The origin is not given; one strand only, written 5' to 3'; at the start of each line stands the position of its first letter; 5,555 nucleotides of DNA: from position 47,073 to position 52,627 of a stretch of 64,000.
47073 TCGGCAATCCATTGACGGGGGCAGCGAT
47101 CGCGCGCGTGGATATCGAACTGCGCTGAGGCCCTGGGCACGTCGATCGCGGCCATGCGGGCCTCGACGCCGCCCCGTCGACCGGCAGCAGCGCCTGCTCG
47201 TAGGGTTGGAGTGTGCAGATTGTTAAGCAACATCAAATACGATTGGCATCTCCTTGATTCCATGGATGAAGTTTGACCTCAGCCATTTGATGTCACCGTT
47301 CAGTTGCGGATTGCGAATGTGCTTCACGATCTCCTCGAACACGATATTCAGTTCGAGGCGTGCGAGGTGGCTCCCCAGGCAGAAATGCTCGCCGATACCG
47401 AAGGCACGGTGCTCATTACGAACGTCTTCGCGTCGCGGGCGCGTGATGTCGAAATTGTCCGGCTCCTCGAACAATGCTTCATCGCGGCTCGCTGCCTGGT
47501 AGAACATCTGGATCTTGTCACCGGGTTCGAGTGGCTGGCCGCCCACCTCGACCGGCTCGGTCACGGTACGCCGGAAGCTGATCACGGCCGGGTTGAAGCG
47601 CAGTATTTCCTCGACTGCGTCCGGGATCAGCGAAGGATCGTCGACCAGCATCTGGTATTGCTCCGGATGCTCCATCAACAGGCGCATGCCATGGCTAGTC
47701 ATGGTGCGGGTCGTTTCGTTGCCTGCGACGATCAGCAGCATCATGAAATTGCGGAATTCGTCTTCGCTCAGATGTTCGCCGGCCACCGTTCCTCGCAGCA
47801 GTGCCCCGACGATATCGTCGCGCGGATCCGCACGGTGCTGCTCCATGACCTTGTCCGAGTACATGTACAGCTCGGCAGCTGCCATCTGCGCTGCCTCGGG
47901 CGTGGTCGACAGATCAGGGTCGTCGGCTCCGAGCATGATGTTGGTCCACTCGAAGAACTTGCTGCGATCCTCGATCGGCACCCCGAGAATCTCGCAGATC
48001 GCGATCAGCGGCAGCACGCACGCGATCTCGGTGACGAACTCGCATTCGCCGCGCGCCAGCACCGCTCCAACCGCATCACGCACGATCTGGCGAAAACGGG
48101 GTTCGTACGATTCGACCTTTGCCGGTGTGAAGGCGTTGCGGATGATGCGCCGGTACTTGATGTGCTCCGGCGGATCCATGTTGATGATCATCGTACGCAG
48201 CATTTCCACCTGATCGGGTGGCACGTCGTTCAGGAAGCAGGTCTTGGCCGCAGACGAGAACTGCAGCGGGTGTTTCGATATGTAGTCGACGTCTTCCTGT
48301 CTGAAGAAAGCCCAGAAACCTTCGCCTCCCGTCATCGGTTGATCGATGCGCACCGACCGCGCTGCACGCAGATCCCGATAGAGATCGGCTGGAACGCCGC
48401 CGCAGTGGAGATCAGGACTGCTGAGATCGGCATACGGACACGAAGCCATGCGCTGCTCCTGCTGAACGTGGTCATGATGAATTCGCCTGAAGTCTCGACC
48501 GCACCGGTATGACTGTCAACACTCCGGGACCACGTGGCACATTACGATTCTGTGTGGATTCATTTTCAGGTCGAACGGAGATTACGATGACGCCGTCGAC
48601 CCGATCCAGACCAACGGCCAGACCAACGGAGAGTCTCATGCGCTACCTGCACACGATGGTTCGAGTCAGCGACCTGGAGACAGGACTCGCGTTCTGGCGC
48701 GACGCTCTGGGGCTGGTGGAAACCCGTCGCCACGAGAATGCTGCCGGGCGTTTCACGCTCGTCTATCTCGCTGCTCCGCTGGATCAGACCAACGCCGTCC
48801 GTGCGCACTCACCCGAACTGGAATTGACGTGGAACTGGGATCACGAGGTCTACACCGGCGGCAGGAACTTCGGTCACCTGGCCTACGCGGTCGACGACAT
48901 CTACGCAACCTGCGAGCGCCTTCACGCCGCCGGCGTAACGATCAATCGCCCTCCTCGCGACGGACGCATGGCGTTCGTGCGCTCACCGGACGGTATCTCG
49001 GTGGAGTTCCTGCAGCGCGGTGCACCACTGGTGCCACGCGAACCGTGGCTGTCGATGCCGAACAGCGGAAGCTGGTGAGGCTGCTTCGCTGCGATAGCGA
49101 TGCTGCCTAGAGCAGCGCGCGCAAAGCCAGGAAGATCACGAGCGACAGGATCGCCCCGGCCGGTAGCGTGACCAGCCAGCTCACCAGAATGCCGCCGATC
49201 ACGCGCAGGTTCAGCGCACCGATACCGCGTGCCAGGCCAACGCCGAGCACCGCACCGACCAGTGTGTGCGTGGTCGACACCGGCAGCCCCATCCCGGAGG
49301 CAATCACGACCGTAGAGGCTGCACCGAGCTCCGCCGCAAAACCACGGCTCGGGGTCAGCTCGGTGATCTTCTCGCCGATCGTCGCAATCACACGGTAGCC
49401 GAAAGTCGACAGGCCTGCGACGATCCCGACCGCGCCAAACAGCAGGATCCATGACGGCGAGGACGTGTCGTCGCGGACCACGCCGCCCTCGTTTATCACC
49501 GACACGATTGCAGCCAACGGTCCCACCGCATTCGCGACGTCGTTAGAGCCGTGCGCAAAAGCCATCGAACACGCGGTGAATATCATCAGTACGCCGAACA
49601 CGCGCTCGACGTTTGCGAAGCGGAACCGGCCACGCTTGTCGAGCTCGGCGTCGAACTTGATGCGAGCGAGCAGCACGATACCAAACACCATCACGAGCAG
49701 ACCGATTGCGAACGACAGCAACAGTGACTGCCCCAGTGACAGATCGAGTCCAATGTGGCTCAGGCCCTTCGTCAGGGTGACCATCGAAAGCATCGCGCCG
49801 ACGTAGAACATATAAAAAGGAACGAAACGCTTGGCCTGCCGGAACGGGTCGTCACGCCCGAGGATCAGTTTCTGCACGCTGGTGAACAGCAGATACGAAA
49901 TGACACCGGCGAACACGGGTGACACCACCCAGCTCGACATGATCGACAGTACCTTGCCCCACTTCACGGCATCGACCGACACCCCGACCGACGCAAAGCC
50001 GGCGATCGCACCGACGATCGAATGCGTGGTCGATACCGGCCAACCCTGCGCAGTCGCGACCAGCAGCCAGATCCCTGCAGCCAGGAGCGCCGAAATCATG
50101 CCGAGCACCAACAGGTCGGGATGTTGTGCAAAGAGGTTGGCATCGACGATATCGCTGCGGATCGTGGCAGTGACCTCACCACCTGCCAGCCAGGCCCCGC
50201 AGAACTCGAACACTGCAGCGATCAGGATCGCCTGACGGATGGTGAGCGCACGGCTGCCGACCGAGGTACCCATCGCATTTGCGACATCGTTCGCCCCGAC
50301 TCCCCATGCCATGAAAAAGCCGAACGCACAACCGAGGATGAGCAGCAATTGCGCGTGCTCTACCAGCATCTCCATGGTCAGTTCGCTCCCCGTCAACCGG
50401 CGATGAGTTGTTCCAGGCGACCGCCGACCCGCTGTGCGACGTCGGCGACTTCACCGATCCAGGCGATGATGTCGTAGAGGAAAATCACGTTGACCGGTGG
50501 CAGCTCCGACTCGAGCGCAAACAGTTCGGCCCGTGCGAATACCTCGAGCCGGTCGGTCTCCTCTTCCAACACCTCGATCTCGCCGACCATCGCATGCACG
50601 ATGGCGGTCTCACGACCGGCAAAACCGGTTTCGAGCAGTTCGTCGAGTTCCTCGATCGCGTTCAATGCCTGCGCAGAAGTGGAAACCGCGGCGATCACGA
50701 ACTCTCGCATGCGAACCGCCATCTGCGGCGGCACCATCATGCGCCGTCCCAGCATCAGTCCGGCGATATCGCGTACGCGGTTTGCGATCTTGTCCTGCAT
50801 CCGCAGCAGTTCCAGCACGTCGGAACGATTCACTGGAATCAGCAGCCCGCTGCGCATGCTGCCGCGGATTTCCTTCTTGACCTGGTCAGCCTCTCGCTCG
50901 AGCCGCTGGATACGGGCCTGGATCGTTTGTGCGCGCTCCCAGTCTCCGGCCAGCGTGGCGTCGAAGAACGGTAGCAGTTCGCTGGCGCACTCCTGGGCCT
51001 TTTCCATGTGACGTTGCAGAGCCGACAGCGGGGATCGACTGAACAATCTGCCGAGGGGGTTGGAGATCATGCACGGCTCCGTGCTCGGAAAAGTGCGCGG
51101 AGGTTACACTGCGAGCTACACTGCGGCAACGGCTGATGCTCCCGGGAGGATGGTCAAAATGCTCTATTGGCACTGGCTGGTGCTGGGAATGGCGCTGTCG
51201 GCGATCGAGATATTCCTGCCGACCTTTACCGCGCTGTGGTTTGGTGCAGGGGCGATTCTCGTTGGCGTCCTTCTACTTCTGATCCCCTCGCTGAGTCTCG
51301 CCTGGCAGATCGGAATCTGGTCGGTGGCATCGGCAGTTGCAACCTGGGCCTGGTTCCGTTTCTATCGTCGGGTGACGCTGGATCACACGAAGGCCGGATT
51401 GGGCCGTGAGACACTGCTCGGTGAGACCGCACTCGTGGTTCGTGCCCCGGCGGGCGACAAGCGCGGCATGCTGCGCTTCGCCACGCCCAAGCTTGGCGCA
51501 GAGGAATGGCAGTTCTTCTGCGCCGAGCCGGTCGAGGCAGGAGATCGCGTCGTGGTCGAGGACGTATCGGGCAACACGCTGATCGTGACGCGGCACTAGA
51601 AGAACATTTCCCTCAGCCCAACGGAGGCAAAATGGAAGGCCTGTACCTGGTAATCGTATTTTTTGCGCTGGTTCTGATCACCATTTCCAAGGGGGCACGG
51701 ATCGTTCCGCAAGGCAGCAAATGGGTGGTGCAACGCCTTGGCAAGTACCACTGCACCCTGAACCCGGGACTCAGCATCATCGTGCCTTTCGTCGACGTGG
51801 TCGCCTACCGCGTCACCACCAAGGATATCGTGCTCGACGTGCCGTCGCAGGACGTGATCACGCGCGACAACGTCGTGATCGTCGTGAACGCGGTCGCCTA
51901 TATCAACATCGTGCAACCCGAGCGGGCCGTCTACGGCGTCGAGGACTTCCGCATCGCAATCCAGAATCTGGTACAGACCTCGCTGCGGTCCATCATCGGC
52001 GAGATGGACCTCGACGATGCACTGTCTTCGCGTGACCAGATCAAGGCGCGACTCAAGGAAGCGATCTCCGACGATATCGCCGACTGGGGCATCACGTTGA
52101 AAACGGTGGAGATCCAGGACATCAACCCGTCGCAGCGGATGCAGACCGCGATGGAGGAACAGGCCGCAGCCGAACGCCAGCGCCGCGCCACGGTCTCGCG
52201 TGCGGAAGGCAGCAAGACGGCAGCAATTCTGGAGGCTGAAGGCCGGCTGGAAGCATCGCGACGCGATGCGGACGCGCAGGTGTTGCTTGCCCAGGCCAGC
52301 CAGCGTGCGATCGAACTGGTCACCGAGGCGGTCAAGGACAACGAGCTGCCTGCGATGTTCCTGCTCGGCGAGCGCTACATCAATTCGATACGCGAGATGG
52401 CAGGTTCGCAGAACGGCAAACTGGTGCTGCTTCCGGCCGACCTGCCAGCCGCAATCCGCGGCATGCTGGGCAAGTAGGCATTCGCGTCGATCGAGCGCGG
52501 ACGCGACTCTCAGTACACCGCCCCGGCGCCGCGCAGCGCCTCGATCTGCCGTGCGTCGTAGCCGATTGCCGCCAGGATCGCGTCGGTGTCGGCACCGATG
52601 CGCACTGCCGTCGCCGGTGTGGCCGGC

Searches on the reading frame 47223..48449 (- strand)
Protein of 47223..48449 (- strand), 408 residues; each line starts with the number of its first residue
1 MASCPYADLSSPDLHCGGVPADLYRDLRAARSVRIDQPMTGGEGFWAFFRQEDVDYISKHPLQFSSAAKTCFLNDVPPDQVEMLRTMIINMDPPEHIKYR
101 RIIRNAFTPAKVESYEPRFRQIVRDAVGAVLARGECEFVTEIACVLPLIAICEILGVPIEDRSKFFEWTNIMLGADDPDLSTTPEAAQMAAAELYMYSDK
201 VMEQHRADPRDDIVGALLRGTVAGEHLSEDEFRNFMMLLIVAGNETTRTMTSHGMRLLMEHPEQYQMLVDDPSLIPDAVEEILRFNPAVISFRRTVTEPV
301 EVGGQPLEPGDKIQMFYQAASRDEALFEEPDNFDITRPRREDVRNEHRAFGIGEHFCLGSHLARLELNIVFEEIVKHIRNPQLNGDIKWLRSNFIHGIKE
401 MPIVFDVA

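Call 34: search_solved_structures(query=window:47223-48449:-, max_evalue=1e-30)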
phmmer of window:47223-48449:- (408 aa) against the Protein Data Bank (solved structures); distinct sequences matched with E-value up to 1e-30: 306 (the best 60 are shown).
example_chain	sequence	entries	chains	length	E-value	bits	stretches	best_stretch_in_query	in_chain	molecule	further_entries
8vxi_A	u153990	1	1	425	4e-111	375.1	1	7-406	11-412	CYP125MRCA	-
8vxg_A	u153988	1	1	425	9.4e-111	373.9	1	7-406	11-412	CYP125MRCA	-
2wm4_A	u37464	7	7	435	3.7e-76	260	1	35-405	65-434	PUTATIVE CYTOCHROME P450 124 | Methyl-branched lipid omega-hydroxylase | CYP124 in complex with inhibitor carbethoxyhexyl imidazole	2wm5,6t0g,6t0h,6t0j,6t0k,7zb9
6t0f_A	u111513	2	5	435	5.1e-76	259.5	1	39-405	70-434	Methyl-branched lipid omega-hydroxylase | CYP124 in complex with inhibitor compound 5'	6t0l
7qwn_A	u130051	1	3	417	1.8e-73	251.1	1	5-403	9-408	Steroid C26-monooxygenase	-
7r1i_A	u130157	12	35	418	1.8e-73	251.1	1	5-403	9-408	Steroid C26-monooxygenase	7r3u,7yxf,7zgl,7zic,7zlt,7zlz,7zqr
2xn8_A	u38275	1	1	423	1.9e-73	251.1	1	5-403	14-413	PUTATIVE CYTOCHROME P450 125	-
2xc3_A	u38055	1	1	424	1.9e-73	251.1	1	5-403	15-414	PUTATIVE CYTOCHROME P450 125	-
2x5l_A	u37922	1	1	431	2e-73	251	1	5-403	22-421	PUTATIVE CYTOCHROME P450 125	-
3ivy_A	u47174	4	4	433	2.1e-73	250.9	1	5-403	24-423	Cytochrome P450 CYP125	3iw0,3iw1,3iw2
2x5w_A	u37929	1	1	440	2.2e-73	250.9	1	5-403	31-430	PUTATIVE CYTOCHROME P450 125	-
7qke_A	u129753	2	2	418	4e-73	250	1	5-403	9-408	Steroid C26-monooxygenase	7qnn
8fjo_A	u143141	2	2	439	1.7e-72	247.9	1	39-405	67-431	Cytochrome P450 124A1, Cyp124A1 | Cytochrome P450 124A1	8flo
6cvc_A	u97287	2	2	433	1.7e-72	247.9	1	39-405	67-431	Cytochrome P450 124A1, Cyp124A1 | Cytochrome P450 124A1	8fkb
8gdi_A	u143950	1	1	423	1.8e-72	247.9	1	39-405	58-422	Cytochrome P450 124A1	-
5dqn_A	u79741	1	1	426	2e-71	244.4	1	17-403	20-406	Cytochrome P450 CYP125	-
4apy_A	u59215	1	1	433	3.8e-71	243.5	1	17-403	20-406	P450 HEME-THIOLATE PROTEIN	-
2xkr_A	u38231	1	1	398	2.8e-62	214.3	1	25-406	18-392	PUTATIVE CYTOCHROME P450 142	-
6gmf_A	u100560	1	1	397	2.5e-60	207.9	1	20-404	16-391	Putative cytochrome P450 hydroxylase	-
5l90_A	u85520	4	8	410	3.8e-60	207.3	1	69-403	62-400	Cytochrome P450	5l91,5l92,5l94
4rm4_A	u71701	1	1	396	4.9e-60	206.9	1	22-400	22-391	Cytochrome P450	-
7smz_A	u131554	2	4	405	8.4e-60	206.1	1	31-406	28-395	Cytochrome P450 142A3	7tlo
7sh5_A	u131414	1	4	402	2.8e-59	204.4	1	31-406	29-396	Cytochrome P450 142A3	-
5li6_A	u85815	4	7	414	8.2e-59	202.9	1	8-402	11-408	Putative cytochrome P450 126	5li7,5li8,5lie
6bld_A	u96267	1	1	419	2.9e-58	201.1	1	41-405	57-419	Cytochrome P450 268A2 Cyp268A2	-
1cpt_A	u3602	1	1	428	3.7e-58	200.7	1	40-406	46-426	CYTOCHROME P450-TERP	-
4yt3_A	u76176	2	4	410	3.9e-58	200.6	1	42-379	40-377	Cytochrome P450(MEG)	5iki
8euh_A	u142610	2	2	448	4.4e-58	200.5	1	40-406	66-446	Cytochrome P450-terp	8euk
5ofq_A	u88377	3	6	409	5.9e-58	200.1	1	19-406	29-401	Cytochrome P450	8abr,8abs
8eul_A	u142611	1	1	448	6e-58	200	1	40-406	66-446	Cytochrome P450-terp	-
2yoo_A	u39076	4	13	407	8.9e-58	199.5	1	52-406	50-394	P450 HEME-THIOLATE PROTEIN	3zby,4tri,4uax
6gk5_A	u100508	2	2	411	3.6e-56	194.2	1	78-405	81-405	Cytochrome P450 CYP267B1 protein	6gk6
5xnt_A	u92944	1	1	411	8.2e-56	193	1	42-379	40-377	Cytochrome P450 CYP106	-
7y9o_A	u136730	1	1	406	2.5e-55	191.4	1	70-400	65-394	Cytochrome P450 monooxygenase YjiB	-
7y97_A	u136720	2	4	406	2.7e-54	188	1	70-379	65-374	Cytochrome P450 monooxygenase YjiB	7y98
2jjn_A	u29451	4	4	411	9e-54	186.3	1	34-403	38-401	CYTOCHROME P450 113A1 | ERYTHROMYCIN B/D C-12 HYDROXYLASE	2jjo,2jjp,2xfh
6l39_A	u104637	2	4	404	1.2e-52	182.5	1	24-403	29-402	Cytochrome P450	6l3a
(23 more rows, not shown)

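Call 58: search_protein_families(library=ncbifam, proteins=[window:47223-48449:-], max_evalue=1e-10)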
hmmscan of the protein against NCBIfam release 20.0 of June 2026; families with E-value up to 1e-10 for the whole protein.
window:47223-48449:- (408 aa): 8 families
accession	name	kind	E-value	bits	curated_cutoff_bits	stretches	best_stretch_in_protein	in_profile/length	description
NF041802.1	P450_SolI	exception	1e-48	165.9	850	1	88-404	109-421/424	solanimycin biosynthesis cytochrome P450 SolI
NF041177.1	Cyp119_Thmprot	equivalog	4.7e-45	154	680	1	85-400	65-361/368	cytochrome P450 Cyp119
TIGR04538.1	P450_cycloAA_1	subfamily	1.2e-42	146.1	500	1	20-389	11-377/395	cytochrome P450, cyclodipeptide synthase-associated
NF045816.1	PentlenlactSyn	equivalog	1.4e-39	135.9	700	1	91-405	86-396/396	pentalenolactone synthase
TIGR04515.1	P450_rel_GT_act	subfamily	1.8e-33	116.5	343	1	83-345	87-330/386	P450-derived glycosyltransferase activator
TIGR04458.1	CYP450_TxtE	equivalog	9.3e-33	113.4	500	1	76-391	70-388/403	4-nitrotryptophan synthase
NF051859.1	AlbFlvMonOxTrpSyn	equivalog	7.2e-17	61.1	700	1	189-383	214-432/457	bifunctional albaflavenone monooxygenase/terpene synthase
NF050147.1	aminopyruv_ApyO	equivalog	7.2e-11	41.4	525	0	60-378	53-393/444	RiPP biosynthesis cytochrome P450 ApyO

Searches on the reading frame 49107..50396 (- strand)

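Call 35: search_protein_families(library=pfam, proteins=[window:49107-50396:-], max_evalue=0.00001)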
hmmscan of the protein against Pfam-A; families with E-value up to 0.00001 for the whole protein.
window:49107-50396:- (429 aa): 1 family
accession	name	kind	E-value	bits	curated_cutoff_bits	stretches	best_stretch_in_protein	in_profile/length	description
PF01384.25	PHO4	-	2.3e-120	402.2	33.7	1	33-418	1-350/350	Phosphate transporter family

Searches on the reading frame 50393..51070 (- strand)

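Call 35: search_protein_families(library=pfam, proteins=[window:50393-51070:-], max_evalue=0.00001)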
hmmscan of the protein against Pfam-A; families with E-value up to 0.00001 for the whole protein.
window:50393-51070:- (225 aa): 1 family
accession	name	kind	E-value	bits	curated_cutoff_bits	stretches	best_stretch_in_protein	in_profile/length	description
PF01865.21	PhoU_div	-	6.7e-52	176.4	24.4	1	8-224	3-213/214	Protein of unknown function DUF47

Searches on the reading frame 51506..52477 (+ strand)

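Call 35: search_protein_families(library=pfam, proteins=[window:51506-52477:+], max_evalue=0.00001)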
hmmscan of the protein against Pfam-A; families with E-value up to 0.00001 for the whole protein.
window:51506-52477:+ (323 aa): 1 family
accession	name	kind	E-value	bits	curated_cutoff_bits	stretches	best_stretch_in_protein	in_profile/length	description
PF01145.31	Band_7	-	5.3e-39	134.5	23.6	1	66-235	2-174/176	SPFH domain / Band 7 family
